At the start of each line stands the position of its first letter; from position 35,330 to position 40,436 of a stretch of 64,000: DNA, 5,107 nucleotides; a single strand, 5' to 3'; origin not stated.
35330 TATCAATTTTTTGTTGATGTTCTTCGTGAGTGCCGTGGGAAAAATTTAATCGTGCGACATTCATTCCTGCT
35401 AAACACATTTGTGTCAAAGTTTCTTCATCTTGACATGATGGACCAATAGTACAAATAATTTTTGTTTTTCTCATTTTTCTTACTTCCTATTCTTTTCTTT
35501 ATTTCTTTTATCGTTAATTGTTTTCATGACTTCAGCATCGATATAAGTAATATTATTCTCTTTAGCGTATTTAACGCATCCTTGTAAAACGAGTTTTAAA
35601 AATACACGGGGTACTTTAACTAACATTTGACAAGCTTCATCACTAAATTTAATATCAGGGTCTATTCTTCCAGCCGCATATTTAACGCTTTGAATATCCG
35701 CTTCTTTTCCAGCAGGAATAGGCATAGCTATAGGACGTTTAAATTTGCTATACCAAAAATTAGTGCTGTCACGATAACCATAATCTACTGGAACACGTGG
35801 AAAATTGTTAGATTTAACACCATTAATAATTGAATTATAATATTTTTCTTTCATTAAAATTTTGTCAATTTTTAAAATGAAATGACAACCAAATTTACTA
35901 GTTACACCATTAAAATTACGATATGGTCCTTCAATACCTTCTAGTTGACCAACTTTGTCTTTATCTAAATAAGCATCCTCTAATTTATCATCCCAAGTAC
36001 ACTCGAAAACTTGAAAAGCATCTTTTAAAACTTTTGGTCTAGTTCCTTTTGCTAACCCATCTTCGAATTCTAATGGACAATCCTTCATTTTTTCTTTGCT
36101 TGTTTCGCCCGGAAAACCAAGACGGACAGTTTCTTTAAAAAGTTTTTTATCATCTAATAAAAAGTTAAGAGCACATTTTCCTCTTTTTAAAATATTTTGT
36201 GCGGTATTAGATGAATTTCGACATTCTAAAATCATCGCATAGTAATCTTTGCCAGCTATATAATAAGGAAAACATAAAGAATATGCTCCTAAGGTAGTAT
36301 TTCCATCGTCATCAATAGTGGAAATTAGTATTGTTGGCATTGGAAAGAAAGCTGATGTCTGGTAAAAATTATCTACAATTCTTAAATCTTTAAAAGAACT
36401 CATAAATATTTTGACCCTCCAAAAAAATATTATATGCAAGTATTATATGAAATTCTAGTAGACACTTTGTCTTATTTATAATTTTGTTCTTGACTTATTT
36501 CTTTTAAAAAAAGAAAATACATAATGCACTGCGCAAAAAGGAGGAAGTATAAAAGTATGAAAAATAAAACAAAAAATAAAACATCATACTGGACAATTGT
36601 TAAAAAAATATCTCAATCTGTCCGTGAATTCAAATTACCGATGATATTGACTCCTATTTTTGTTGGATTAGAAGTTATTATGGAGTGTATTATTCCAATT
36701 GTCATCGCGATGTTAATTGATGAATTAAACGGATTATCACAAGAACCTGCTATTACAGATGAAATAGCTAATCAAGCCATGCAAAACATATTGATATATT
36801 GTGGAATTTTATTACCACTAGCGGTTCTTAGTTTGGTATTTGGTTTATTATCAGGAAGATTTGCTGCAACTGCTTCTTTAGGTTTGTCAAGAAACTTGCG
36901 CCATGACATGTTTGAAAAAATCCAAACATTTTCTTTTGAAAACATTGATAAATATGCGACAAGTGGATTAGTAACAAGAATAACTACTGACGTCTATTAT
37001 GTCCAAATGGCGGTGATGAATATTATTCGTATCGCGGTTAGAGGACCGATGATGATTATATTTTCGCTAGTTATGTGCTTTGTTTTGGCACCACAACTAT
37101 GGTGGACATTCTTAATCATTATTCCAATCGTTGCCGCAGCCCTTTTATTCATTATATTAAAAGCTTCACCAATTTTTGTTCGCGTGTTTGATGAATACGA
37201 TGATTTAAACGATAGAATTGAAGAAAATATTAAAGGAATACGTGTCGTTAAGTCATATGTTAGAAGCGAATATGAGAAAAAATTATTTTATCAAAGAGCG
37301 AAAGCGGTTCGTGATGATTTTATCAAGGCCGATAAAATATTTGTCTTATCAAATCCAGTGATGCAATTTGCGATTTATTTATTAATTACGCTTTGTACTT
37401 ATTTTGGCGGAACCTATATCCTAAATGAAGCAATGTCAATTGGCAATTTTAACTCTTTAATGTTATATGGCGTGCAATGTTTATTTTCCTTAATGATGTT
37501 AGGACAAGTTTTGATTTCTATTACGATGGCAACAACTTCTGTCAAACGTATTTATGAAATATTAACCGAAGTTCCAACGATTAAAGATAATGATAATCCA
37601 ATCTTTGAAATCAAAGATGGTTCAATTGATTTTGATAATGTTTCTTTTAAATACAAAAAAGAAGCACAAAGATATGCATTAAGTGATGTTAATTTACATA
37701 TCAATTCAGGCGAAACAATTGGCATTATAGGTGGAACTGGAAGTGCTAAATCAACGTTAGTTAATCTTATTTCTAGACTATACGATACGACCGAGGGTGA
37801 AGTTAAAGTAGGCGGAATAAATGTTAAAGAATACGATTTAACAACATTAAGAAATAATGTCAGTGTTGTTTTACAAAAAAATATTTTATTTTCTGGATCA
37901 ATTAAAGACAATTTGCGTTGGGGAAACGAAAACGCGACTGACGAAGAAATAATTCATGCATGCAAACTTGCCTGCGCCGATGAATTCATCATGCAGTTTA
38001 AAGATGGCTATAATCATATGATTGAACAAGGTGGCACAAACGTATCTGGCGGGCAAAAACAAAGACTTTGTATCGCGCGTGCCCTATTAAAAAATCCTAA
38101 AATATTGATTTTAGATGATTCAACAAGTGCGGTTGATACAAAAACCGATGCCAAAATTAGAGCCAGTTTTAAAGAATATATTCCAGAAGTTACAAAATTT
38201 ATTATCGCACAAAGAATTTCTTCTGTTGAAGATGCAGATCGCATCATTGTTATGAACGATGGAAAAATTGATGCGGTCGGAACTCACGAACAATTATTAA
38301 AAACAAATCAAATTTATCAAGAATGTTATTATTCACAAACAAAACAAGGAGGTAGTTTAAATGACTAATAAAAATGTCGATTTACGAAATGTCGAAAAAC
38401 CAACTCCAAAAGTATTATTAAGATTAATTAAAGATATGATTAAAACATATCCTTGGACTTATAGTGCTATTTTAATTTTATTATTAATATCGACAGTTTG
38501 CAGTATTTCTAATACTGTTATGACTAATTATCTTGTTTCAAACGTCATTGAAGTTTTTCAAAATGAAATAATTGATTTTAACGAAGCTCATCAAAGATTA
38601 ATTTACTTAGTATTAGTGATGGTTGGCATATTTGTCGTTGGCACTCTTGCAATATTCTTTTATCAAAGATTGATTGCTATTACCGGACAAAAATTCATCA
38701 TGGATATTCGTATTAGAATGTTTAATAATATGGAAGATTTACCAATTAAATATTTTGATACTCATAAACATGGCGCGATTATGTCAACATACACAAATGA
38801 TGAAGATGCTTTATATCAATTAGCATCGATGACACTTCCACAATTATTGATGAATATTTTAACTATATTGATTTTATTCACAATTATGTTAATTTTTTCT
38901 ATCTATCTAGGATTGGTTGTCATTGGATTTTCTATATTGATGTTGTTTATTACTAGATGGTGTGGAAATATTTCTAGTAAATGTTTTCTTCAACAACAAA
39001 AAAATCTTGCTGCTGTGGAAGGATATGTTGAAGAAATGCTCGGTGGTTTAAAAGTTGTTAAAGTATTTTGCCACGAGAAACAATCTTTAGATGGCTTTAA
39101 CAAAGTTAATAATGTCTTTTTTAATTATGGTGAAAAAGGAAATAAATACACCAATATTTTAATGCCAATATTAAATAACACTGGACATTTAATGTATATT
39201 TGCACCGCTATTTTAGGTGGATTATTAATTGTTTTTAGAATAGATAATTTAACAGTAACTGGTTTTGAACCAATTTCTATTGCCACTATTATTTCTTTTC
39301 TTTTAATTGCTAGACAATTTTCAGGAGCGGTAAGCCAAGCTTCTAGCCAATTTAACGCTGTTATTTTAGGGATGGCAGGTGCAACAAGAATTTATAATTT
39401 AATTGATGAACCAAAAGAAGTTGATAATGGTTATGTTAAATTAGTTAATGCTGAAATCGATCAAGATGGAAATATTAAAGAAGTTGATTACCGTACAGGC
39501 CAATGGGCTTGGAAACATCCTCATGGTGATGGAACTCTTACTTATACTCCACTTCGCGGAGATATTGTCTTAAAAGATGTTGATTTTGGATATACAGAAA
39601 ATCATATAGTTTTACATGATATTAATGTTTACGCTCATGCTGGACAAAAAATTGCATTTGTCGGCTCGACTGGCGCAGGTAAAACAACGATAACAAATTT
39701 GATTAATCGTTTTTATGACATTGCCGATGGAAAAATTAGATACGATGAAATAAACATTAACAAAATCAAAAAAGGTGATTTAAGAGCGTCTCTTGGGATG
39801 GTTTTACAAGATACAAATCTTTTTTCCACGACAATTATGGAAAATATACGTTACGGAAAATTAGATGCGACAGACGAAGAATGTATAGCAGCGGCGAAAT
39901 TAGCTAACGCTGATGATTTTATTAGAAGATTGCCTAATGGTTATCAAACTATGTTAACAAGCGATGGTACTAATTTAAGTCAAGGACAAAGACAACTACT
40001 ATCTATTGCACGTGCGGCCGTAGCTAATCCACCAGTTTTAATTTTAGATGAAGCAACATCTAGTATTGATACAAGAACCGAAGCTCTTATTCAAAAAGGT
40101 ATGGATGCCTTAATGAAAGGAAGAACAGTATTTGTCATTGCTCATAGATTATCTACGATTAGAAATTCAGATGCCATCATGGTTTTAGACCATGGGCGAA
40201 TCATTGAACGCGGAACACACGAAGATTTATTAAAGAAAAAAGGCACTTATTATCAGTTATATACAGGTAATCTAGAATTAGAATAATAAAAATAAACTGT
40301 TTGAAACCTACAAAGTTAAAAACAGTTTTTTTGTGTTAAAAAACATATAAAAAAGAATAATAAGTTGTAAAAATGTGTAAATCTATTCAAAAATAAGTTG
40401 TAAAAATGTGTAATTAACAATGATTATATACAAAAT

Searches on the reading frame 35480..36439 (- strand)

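Call 43: search_protein_families(library=pfam, proteins=[window:35480-36439:-], max_evalue=0.001)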
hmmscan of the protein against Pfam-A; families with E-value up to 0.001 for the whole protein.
window:35480-36439:- (319 aa): 1 family
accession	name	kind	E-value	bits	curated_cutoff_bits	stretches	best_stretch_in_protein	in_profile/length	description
PF01613.24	Flavin_Reduct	-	0.00034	21.2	27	1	68-154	36-117/153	Flavin reductase like domain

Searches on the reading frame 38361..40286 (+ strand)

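Call 43: search_protein_families(library=pfam, proteins=[window:38361-40286:+], max_evalue=0.001)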
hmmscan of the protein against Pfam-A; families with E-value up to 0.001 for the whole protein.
window:38361-40286:+ (641 aa): 3 families
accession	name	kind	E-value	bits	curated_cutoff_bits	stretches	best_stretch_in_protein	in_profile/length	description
PF00664.28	ABC_membrane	-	6.1e-39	134.8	28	1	40-315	7-265/274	ABC transporter transmembrane region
PF00005.33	ABC_tran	-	8.8e-29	101.3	25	1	418-567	1-137/137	ABC transporter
PF02463.25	SMC_N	-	4.8e-05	23.3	40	1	347-607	135-209/220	RecF/RecN/SMC N terminal domain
